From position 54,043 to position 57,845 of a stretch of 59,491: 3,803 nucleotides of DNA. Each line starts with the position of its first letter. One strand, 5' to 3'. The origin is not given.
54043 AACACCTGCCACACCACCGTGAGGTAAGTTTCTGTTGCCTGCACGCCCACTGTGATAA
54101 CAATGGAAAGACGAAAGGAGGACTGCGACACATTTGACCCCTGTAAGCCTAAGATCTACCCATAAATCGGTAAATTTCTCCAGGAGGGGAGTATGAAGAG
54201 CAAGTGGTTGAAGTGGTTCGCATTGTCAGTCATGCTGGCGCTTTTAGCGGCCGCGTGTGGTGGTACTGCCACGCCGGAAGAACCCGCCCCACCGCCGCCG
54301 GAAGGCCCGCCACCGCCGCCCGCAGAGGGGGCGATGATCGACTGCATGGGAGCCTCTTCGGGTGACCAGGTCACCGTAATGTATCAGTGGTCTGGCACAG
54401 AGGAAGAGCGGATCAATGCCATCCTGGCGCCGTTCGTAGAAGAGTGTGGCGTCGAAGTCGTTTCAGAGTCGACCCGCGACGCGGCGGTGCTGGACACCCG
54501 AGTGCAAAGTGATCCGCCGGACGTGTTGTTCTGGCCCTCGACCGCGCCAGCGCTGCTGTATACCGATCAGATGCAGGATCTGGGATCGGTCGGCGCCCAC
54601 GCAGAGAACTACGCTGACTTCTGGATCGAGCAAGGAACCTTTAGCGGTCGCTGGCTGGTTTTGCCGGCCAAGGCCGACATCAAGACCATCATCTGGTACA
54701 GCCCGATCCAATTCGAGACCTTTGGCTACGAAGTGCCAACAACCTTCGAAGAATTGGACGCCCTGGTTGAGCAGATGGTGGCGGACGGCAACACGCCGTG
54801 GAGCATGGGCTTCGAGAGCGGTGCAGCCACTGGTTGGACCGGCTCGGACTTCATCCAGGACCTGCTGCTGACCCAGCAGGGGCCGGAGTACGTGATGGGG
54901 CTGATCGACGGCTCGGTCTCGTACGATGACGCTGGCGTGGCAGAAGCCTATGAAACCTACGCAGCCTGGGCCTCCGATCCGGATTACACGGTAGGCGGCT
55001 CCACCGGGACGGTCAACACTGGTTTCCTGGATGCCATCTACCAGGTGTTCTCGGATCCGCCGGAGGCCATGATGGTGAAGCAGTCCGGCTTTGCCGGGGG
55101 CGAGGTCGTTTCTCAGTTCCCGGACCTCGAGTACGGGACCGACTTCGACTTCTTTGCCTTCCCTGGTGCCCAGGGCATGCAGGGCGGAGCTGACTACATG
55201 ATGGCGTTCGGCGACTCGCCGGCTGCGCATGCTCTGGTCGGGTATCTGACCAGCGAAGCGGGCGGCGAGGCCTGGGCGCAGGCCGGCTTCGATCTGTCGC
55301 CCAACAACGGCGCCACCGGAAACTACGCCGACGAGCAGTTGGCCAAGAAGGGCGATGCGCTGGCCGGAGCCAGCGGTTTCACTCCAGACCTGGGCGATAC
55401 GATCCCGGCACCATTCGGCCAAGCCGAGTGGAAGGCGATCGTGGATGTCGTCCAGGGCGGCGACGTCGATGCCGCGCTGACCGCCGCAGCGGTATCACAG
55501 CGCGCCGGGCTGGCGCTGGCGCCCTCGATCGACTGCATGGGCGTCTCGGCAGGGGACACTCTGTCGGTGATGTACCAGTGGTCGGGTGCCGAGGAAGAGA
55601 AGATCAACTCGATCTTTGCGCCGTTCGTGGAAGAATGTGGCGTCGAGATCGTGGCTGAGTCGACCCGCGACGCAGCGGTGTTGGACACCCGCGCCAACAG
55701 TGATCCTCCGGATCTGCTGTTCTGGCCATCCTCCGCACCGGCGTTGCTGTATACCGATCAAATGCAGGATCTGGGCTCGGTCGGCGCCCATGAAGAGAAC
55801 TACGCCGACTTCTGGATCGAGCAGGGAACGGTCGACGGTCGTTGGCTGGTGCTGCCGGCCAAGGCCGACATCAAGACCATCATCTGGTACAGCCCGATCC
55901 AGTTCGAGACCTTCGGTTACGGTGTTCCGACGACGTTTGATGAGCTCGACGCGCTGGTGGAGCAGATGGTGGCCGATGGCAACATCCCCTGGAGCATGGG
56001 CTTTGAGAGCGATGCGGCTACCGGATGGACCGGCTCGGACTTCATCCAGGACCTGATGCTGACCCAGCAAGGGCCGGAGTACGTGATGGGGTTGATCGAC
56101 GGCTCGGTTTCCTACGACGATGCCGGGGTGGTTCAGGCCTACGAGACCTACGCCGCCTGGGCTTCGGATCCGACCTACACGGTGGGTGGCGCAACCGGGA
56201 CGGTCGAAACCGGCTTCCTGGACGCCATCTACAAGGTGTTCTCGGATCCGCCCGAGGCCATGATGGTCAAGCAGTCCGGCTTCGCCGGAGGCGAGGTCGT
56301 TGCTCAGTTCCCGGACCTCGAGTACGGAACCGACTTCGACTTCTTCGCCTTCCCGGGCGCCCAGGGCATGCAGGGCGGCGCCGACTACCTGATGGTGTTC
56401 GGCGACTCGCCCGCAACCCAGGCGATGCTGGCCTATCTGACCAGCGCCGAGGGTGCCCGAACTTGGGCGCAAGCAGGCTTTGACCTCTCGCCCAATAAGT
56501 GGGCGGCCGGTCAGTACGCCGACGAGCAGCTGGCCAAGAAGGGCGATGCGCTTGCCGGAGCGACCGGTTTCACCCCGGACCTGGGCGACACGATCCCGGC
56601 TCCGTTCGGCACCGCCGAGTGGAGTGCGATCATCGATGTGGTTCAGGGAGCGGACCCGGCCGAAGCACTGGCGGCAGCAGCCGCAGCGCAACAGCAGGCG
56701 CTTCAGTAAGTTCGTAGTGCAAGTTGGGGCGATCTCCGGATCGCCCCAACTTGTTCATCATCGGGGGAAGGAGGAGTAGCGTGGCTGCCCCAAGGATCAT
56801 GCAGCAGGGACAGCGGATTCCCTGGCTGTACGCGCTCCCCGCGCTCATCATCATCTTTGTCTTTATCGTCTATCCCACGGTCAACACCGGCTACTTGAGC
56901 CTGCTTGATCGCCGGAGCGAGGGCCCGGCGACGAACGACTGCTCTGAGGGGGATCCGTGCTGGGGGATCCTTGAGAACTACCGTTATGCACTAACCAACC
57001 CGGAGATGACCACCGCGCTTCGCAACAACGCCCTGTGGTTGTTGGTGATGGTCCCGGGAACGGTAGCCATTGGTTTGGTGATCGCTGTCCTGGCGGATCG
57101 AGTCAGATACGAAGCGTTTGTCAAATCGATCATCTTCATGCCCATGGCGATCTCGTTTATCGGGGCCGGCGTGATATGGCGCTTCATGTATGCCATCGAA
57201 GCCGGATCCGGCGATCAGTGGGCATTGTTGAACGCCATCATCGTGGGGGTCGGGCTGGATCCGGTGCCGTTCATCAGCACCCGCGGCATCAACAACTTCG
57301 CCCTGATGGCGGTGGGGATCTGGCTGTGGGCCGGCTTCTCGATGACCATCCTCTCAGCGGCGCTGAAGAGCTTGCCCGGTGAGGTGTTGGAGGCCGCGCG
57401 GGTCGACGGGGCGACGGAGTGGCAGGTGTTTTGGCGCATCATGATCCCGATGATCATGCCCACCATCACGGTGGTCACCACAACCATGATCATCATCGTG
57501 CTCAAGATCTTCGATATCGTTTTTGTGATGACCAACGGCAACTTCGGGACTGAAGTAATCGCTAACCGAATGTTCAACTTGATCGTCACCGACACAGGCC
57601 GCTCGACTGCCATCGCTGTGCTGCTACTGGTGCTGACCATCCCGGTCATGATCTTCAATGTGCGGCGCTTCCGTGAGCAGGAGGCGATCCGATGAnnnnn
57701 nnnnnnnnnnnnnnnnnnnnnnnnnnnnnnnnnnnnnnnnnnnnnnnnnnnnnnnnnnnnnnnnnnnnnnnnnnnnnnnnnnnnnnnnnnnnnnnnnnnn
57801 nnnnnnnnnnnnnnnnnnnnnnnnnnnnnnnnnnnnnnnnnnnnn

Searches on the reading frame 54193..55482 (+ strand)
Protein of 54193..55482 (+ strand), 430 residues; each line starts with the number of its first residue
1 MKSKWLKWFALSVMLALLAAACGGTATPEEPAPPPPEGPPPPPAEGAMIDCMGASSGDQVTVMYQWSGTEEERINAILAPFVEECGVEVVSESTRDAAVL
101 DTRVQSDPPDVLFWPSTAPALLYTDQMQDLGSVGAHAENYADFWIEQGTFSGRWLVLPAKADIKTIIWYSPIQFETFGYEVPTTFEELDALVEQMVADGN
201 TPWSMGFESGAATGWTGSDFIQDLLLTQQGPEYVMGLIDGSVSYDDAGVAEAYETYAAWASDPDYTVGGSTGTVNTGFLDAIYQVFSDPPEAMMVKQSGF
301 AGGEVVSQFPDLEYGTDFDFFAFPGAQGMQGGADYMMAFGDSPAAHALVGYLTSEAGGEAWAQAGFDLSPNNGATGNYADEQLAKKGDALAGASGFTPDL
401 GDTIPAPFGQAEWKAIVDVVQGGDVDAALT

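Call 48: search_solved_structures(query=window:54193-55482:+, max_evalue=0.001)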
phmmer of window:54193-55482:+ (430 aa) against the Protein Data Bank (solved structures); distinct sequences matched with E-value up to 0.001: 14.
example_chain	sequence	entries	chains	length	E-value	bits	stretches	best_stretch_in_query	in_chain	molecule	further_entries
3oo8_A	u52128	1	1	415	2.1e-08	36.7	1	152-341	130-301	ABC transporter binding protein AcbH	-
3oo7_A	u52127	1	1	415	2.1e-08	36.7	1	152-341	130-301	ABC transporter binding protein AcbH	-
3oo9_A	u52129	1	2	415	2.1e-08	36.7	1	152-341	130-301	ABC transporter binding protein AcbH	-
3oo6_A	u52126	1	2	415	2.1e-08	36.7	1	152-341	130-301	ABC transporter binding protein AcbH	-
3ooa_A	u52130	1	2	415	2.7e-08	36.3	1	152-341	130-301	ABC transporter binding protein AcbH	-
5xpj_A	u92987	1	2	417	0.00012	24.4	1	149-239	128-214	Binding protein component of ABC sugar transporter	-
5dvf_A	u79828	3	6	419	0.00012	24.3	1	149-239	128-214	Binding protein component of ABC sugar transporter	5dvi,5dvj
6pql_A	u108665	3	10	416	0.00018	23.7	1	97-222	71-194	ABC transporter sugar-binding protein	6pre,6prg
2hfb_A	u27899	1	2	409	0.00019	23.7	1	97-222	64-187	Sugar ABC transporter, sugar-binding protein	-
2heu_A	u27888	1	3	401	0.00022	23.4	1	98-222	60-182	Sugar ABC transporter, sugar-binding protein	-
2hq0_A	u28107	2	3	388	0.00023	23.4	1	98-222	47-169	Sugar ABC transporter, sugar-binding protein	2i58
7ehp_A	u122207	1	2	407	0.00026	23.2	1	146-332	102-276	chitin oligosaccahride binding protein NagB1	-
4g68_B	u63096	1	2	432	0.00088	21.5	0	149-254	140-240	ABC transporter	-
4g68_A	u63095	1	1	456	0.00091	21.4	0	148-255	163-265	ABC transporter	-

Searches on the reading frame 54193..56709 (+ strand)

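Call 3: search_protein_families(library=pfam, proteins=[window:54193-56709:+], max_evalue=1)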
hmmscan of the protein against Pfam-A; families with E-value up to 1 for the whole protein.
window:54193-56709:+ (838 aa): 6 families
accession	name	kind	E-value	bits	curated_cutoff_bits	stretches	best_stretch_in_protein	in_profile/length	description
PF13531.11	SBP_bac_11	-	1.4e-05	25.4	25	2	738-763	201-226/227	Bacterial extracellular solute-binding protein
PF23518.1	WW_2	-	0.0002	21.2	27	1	533-550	4-21/36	WW domain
PF13607.11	Succ_CoA_lig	-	0.0012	19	27.4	1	691-761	6-74/138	Succinyl-CoA ligase like flavodoxin domain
PF11113.13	Phage_head_chap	-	0.091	13.3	25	0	62-85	29-51/56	Head assembly gene product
PF03377.19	TAL_effector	-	0.1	13.4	28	0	785-796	15-26/34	TAL effector repeat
PF03028.21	Dynein_heavy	-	0.3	11.5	30.5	0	526-554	34-62/115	Dynein heavy chain region D6 P-loop domain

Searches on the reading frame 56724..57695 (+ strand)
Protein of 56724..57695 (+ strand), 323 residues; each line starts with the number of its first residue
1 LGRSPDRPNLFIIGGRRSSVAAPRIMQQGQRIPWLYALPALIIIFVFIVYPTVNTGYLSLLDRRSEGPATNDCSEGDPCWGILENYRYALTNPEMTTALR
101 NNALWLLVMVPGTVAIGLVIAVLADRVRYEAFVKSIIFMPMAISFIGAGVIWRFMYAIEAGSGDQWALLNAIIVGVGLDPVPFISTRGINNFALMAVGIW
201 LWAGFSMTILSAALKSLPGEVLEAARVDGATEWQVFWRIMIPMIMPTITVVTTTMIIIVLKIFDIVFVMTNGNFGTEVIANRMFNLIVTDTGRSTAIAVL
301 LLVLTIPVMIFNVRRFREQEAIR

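Call 3: search_protein_families(library=pfam, proteins=[window:56724-57695:+], max_evalue=1)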
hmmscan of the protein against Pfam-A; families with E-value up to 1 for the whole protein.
window:56724-57695:+ (323 aa): 1 family
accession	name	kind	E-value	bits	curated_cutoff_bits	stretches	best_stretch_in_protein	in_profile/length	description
PF00528.27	BPD_transp_1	-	7e-17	62.2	26.4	1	115-312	3-175/184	Binding-protein-dependent transport system inner membrane component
